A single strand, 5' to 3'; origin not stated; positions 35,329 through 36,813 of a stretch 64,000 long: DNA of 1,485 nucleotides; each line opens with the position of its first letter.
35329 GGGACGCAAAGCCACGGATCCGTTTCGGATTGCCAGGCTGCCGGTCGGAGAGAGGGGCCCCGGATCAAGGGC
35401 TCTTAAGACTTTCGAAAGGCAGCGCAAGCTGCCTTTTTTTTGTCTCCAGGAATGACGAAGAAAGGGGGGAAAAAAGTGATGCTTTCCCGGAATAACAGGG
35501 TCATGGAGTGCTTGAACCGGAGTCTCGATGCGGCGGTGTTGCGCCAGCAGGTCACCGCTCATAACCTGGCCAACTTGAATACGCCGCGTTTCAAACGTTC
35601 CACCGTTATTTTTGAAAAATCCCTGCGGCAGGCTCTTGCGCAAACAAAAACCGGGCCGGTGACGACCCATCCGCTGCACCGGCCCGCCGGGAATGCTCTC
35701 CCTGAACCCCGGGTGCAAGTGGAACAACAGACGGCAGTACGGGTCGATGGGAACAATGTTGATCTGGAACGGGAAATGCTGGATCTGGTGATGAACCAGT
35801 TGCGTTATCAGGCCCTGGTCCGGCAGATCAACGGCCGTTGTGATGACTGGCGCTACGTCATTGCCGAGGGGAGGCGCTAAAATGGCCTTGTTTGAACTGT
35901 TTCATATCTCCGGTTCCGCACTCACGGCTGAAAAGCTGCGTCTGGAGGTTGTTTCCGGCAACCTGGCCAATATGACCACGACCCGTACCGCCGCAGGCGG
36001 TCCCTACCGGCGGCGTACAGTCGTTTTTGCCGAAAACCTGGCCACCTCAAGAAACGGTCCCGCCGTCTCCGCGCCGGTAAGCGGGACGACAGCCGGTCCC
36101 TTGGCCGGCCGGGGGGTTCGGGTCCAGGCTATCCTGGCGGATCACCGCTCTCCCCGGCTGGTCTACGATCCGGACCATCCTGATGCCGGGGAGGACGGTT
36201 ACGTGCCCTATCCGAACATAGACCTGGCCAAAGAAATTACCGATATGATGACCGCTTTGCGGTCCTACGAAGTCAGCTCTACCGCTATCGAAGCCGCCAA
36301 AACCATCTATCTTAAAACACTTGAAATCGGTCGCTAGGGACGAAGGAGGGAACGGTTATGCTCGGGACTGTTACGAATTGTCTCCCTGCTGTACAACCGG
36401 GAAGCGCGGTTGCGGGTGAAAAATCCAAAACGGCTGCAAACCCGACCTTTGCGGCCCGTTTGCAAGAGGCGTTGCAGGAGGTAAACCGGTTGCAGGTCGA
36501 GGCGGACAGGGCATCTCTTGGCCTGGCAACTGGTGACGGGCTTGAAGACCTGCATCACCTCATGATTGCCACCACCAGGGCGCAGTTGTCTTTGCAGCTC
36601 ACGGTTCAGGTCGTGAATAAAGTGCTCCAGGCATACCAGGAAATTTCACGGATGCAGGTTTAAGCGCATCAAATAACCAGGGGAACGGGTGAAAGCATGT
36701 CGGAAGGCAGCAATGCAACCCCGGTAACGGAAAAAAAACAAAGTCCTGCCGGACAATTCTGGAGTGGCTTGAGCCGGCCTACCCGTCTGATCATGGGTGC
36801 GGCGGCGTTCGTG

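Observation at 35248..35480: Second c-di-GMP riboswitch with terminator heads the flgB-to-fliJ flagellar core operon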

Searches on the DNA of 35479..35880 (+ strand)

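Call 20: search_rna_families(sources=[L001, L003, L004, L005, L006, L007, L008, L009, L010, L011, L012, L013, L014, L015, L016, L017, L018], threshold=gathering)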
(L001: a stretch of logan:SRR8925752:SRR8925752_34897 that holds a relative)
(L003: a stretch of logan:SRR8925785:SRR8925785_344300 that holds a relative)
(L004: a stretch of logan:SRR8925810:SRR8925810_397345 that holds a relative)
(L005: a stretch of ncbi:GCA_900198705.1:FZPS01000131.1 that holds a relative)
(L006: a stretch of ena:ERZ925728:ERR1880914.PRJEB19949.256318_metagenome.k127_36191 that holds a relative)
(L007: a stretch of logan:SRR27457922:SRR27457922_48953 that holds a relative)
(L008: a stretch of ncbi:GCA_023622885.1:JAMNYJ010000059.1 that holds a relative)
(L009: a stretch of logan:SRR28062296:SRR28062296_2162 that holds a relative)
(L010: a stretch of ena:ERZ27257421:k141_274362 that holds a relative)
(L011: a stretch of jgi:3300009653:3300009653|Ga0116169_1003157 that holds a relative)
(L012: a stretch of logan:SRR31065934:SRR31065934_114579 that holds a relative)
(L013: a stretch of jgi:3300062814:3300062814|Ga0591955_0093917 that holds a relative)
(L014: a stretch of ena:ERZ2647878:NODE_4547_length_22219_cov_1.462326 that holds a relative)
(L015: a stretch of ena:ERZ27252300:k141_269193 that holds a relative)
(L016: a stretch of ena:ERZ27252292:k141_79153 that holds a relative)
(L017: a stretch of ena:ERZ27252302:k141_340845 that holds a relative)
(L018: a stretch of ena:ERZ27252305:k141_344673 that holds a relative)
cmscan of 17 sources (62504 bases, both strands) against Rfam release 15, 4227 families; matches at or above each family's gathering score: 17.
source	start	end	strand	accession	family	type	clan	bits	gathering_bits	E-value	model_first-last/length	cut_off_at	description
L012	1710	1789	+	RF03167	c-di-GMP-I-GGC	Cis-reg; riboswitch;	CL00126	69.3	59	2.6e-14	1-80/80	no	c-di-GMP-I-GGC riboswitch aptamer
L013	374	453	+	RF03167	c-di-GMP-I-GGC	Cis-reg; riboswitch;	CL00126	69.3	59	2.6e-14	1-80/80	no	c-di-GMP-I-GGC riboswitch aptamer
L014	1822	1901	+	RF03167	c-di-GMP-I-GGC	Cis-reg; riboswitch;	CL00126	69.3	59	2.6e-14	1-80/80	no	c-di-GMP-I-GGC riboswitch aptamer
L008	1831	1911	+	RF03167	c-di-GMP-I-GGC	Cis-reg; riboswitch;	CL00126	63.4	59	1.2e-12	1-80/80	no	c-di-GMP-I-GGC riboswitch aptamer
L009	1831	1911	+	RF03167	c-di-GMP-I-GGC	Cis-reg; riboswitch;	CL00126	63.4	59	1.2e-12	1-80/80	no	c-di-GMP-I-GGC riboswitch aptamer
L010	1831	1911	+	RF03167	c-di-GMP-I-GGC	Cis-reg; riboswitch;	CL00126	63.4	59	1.2e-12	1-80/80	no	c-di-GMP-I-GGC riboswitch aptamer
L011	1831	1911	+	RF03167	c-di-GMP-I-GGC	Cis-reg; riboswitch;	CL00126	63.4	59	1.2e-12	1-80/80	no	c-di-GMP-I-GGC riboswitch aptamer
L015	1841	1917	+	RF03167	c-di-GMP-I-GGC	Cis-reg; riboswitch;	CL00126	63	59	1.5e-12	1-80/80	no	c-di-GMP-I-GGC riboswitch aptamer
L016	1841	1917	+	RF03167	c-di-GMP-I-GGC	Cis-reg; riboswitch;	CL00126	63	59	1.5e-12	1-80/80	no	c-di-GMP-I-GGC riboswitch aptamer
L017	356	432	+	RF03167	c-di-GMP-I-GGC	Cis-reg; riboswitch;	CL00126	63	59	1.5e-12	1-80/80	no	c-di-GMP-I-GGC riboswitch aptamer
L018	648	724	+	RF03167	c-di-GMP-I-GGC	Cis-reg; riboswitch;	CL00126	63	59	1.5e-12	1-80/80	no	c-di-GMP-I-GGC riboswitch aptamer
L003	1828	1902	+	RF01051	c-di-GMP-I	Cis-reg; riboswitch;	CL00126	62.4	35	8e-10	1-87/87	no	c-di-GMP-I riboswitch aptamer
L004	1143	1217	+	RF01051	c-di-GMP-I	Cis-reg; riboswitch;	CL00126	62.4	35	8e-10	1-87/87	no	c-di-GMP-I riboswitch aptamer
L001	1821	1895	+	RF01051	c-di-GMP-I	Cis-reg; riboswitch;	CL00126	61.2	35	1.5e-09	1-87/87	no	c-di-GMP-I riboswitch aptamer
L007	1836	1912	+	RF03167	c-di-GMP-I-GGC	Cis-reg; riboswitch;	CL00126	60.5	59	8e-12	1-80/80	no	c-di-GMP-I-GGC riboswitch aptamer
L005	1846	1920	+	RF03167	c-di-GMP-I-GGC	Cis-reg; riboswitch;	CL00126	60.2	59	1e-11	1-80/80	no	c-di-GMP-I-GGC riboswitch aptamer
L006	275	349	+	RF03167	c-di-GMP-I-GGC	Cis-reg; riboswitch;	CL00126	60.2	59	1e-11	1-80/80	no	c-di-GMP-I-GGC riboswitch aptamer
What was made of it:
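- All 17 loci (7 distinct leaders) fetched through close FlgB homologues have the aptamer 60-110 nt upstream of flgB (call 20).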

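Call 26: search_rna_families(sources=[L019, L020, L021, L022, L023, L024, L025, L026, L027, L028, L029, L030, L031, L032, L033, L034, L035, L036, L037, L038], threshold=gathering)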
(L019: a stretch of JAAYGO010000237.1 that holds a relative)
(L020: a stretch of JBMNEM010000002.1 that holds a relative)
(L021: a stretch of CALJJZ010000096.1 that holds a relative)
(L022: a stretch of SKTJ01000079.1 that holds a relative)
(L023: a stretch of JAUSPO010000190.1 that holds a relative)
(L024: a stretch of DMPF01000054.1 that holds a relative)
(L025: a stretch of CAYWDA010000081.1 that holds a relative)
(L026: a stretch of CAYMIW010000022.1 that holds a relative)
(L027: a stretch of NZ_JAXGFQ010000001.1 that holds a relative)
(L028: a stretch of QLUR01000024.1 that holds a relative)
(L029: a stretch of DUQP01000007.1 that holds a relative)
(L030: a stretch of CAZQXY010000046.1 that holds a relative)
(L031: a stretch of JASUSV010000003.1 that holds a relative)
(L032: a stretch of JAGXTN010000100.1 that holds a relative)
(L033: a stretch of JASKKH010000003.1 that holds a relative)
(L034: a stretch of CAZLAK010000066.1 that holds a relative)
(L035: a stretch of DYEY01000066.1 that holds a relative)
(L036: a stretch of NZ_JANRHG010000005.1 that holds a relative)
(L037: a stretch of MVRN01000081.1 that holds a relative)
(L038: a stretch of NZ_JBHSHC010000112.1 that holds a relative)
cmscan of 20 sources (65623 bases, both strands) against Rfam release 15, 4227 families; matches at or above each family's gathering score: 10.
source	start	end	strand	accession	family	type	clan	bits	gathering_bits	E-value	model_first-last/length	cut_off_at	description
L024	1265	1352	+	RF01051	c-di-GMP-I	Cis-reg; riboswitch;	CL00126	87.1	35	7.6e-16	1-87/87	no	c-di-GMP-I riboswitch aptamer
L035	1322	1406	+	RF03167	c-di-GMP-I-GGC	Cis-reg; riboswitch;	CL00126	74.9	59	6.6e-16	1-80/80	no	c-di-GMP-I-GGC riboswitch aptamer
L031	1178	1273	+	RF01051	c-di-GMP-I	Cis-reg; riboswitch;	CL00126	64.4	35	2.7e-10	1-87/87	no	c-di-GMP-I riboswitch aptamer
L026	1302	1378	+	RF03167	c-di-GMP-I-GGC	Cis-reg; riboswitch;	CL00126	63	59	1.6e-12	1-80/80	no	c-di-GMP-I-GGC riboswitch aptamer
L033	1146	1234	+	RF01051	c-di-GMP-I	Cis-reg; riboswitch;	CL00126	62.1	35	9.8e-10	1-87/87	no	c-di-GMP-I riboswitch aptamer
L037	1307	1393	+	RF03167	c-di-GMP-I-GGC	Cis-reg; riboswitch;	CL00126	61.4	59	4.7e-12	1-80/80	no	c-di-GMP-I-GGC riboswitch aptamer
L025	1306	1383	+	RF03167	c-di-GMP-I-GGC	Cis-reg; riboswitch;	CL00126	61.3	59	5e-12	1-80/80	no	c-di-GMP-I-GGC riboswitch aptamer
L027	555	702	+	RF01051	c-di-GMP-I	Cis-reg; riboswitch;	CL00126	55.5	35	3.9e-08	1-87/87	no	c-di-GMP-I riboswitch aptamer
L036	1190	1324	+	RF01051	c-di-GMP-I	Cis-reg; riboswitch;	CL00126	52.1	35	2.7e-07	1-87/87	no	c-di-GMP-I riboswitch aptamer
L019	1313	1391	+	RF01051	c-di-GMP-I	Cis-reg; riboswitch;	CL00126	44.8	35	1.7e-05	1-87/87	no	c-di-GMP-I riboswitch aptamer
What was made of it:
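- Many relatives' flgB aptamers score best with the RF03167 'c-di-GMP-I-GGC' model (calls 20, 26).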

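Call 27: search_rna_families(sources=[L039, L040, L041, L042, L043, L044, L045, L046, L047, L048, L049, L050, L051, L052, L053, L054, L055, L056, L057, L058], threshold=gathering)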
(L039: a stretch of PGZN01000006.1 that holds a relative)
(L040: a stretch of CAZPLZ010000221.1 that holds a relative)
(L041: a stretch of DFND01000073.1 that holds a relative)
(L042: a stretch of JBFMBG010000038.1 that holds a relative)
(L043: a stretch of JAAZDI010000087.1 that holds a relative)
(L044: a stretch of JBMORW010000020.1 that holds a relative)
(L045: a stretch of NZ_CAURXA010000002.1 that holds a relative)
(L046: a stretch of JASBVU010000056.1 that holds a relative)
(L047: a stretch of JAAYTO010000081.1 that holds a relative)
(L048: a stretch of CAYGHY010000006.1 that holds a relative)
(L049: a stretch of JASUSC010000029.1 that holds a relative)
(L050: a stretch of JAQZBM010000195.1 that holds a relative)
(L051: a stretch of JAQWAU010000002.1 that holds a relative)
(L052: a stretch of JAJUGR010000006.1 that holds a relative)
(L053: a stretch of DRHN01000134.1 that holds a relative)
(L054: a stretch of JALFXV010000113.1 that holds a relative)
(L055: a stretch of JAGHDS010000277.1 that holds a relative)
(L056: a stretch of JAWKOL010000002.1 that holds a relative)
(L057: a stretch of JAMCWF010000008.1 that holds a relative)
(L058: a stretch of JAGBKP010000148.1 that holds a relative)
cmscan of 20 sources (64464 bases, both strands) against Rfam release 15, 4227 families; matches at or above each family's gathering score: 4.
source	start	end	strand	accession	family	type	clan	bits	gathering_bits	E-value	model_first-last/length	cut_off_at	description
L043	752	836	+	RF01051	c-di-GMP-I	Cis-reg; riboswitch;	CL00126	86.2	35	1.2e-15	1-87/87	no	c-di-GMP-I riboswitch aptamer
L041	366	448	+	RF03167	c-di-GMP-I-GGC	Cis-reg; riboswitch;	CL00126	64.4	59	6.6e-13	1-80/80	no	c-di-GMP-I-GGC riboswitch aptamer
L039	1232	1405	+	RF01051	c-di-GMP-I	Cis-reg; riboswitch;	CL00126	60.5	35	2.4e-09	1-87/87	no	c-di-GMP-I riboswitch aptamer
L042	1167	1363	+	RF01051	c-di-GMP-I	Cis-reg; riboswitch;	CL00126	54.6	35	6.7e-08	1-87/87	no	c-di-GMP-I riboswitch aptamer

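Call 51: search_rna_families(sources=[L059, L060, L061, L062, L063, L064, L065, L066, L067, L068, L069, L070, L071, L072, L073, L074, L075, L076, L077, L078], threshold=gathering)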
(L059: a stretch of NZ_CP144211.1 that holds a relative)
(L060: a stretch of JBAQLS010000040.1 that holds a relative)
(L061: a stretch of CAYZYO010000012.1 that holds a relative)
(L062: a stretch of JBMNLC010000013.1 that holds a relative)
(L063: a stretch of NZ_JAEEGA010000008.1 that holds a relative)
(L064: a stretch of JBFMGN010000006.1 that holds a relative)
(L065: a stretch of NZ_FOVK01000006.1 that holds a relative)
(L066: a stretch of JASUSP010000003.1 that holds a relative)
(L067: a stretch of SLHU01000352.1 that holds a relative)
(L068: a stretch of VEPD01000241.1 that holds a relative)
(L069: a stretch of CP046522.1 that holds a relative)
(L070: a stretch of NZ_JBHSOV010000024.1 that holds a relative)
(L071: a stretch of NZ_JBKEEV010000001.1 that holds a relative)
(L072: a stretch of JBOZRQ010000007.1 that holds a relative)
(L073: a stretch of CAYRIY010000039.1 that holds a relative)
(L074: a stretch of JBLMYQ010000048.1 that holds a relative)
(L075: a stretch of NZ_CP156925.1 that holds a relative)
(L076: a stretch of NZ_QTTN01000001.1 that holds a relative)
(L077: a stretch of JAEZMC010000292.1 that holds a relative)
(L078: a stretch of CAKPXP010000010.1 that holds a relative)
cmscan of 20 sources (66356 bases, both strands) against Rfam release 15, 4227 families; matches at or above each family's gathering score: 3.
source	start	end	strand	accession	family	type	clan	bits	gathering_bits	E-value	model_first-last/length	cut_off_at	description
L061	2560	2649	+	RF01051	c-di-GMP-I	Cis-reg; riboswitch;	CL00126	76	35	4e-13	1-87/87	no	c-di-GMP-I riboswitch aptamer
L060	1320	1403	+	RF01051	c-di-GMP-I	Cis-reg; riboswitch;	CL00126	71.9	35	3.9e-12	1-87/87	no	c-di-GMP-I riboswitch aptamer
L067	392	476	+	RF01051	c-di-GMP-I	Cis-reg; riboswitch;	CL00126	71.1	35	6.5e-12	1-87/87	no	c-di-GMP-I riboswitch aptamer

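Call 52: search_rna_families(sources=[L079, L080, L081, L082, L083, L084, L085, L086, L087, L088, L089, L090, L091, L092, L093, L094, L095, L096, L097, L098], threshold=gathering)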
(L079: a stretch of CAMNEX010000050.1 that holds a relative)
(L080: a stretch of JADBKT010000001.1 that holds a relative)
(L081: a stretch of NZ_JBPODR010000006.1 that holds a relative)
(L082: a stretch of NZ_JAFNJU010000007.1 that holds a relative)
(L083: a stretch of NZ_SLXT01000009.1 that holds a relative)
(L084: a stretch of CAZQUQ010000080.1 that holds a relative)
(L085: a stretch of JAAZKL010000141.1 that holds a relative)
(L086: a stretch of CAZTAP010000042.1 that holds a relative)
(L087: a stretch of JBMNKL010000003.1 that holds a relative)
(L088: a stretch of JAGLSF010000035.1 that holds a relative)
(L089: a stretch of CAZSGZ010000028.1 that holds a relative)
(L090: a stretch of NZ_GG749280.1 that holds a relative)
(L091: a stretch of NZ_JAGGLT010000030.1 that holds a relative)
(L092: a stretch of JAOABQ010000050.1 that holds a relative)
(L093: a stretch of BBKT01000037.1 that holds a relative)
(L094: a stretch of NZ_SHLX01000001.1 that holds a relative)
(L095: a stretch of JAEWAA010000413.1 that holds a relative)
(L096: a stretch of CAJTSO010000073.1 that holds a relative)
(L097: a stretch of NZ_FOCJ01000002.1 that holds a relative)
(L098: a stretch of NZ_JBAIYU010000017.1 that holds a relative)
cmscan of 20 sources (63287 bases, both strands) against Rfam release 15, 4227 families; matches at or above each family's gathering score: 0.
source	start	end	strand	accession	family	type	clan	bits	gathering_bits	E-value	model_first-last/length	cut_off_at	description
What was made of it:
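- So do 16 of 80 GTDB species representatives (calls 26, 27, 51, 52).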

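Call 60: search_rna_families(sources=[L012, L019, L035], threshold=gathering, show_alignments=3)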
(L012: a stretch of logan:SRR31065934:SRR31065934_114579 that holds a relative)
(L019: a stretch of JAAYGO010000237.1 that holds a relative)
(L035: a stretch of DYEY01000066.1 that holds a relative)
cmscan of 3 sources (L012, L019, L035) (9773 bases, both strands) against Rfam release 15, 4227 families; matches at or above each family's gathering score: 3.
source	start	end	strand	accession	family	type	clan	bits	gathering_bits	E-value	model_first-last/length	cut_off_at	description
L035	1322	1406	+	RF03167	c-di-GMP-I-GGC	Cis-reg; riboswitch;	CL00126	74.9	59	9.8e-17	1-80/80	no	c-di-GMP-I-GGC riboswitch aptamer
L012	1710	1789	+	RF03167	c-di-GMP-I-GGC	Cis-reg; riboswitch;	CL00126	69.3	59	4e-15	1-80/80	no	c-di-GMP-I-GGC riboswitch aptamer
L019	1313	1391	+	RF01051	c-di-GMP-I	Cis-reg; riboswitch;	CL00126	44.8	35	2.5e-06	1-87/87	no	c-di-GMP-I riboswitch aptamer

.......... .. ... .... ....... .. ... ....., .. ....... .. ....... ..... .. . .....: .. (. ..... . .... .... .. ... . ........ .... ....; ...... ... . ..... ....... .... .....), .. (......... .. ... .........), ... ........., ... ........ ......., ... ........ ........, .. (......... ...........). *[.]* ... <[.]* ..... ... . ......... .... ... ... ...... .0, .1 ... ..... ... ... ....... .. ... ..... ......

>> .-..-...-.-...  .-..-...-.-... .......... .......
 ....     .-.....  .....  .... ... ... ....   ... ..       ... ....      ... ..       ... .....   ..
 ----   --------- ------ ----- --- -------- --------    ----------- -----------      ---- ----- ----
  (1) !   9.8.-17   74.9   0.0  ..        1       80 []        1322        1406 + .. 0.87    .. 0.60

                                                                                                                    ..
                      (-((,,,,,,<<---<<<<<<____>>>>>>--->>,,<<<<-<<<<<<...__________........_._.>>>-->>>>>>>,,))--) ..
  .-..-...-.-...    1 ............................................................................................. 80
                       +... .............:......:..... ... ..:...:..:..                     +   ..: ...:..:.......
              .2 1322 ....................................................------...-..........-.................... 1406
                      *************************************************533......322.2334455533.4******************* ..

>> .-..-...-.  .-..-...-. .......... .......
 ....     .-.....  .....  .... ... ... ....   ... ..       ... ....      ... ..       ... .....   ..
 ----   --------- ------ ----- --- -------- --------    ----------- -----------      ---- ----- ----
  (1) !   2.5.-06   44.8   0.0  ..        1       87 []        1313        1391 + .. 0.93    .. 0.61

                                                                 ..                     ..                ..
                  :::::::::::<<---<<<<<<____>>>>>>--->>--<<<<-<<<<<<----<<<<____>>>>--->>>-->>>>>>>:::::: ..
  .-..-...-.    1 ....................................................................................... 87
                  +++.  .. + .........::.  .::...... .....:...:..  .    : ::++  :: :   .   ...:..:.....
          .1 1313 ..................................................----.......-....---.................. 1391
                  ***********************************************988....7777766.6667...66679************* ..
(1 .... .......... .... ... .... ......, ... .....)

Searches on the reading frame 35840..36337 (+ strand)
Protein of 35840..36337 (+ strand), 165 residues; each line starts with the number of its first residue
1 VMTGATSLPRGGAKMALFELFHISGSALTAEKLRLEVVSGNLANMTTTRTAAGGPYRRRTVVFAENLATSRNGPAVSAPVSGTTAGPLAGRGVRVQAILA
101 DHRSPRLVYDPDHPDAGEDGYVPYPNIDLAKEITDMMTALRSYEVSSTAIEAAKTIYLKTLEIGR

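Call 7: search_protein_families(library=pfam, proteins=[window:35840-36337:+])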
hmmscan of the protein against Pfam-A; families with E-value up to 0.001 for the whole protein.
window:35840-36337:+ (165 aa): 2 families
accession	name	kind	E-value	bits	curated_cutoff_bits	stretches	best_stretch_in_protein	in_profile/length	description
PF06429.18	Flg_bbr_C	-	1.2e-08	34.8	23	1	120-161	3-44/46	Flagellar basal body rod FlgEFG protein C-terminal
PF00460.25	Flg_bb_rod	-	2.1e-05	24.8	20.7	1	23-48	3-28/31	Flagella basal body rod protein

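Call 11: find_related_loci(query=window:35879-36337:+, collection=genome_contigs, flank=3000)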
Query window:35879-36337:+ (152 aa) in genome_contigs; peptide patterns used: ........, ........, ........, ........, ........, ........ (x = any residue, [..] = any of these).
288 stretches matched a pattern, but none encodes a relative of the query by tblastn (E <= 1e-3).
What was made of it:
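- Tried and rejected: A first genome_contigs scan with the FlgC protein found no relative (call 11).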

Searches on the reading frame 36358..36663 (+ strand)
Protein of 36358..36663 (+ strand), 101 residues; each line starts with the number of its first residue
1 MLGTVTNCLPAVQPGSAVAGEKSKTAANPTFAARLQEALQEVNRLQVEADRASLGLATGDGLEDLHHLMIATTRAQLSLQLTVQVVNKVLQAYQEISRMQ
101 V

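Call 7: search_protein_families(library=pfam, proteins=[window:36358-36663:+])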
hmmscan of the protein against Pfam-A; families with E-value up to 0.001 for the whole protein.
window:36358-36663:+ (101 aa): 1 family
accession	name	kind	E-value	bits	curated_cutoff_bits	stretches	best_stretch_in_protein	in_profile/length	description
PF02049.23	FliE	-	3e-26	91.8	22.4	1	19-101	8-89/89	Flagellar hook-basal body complex protein FliE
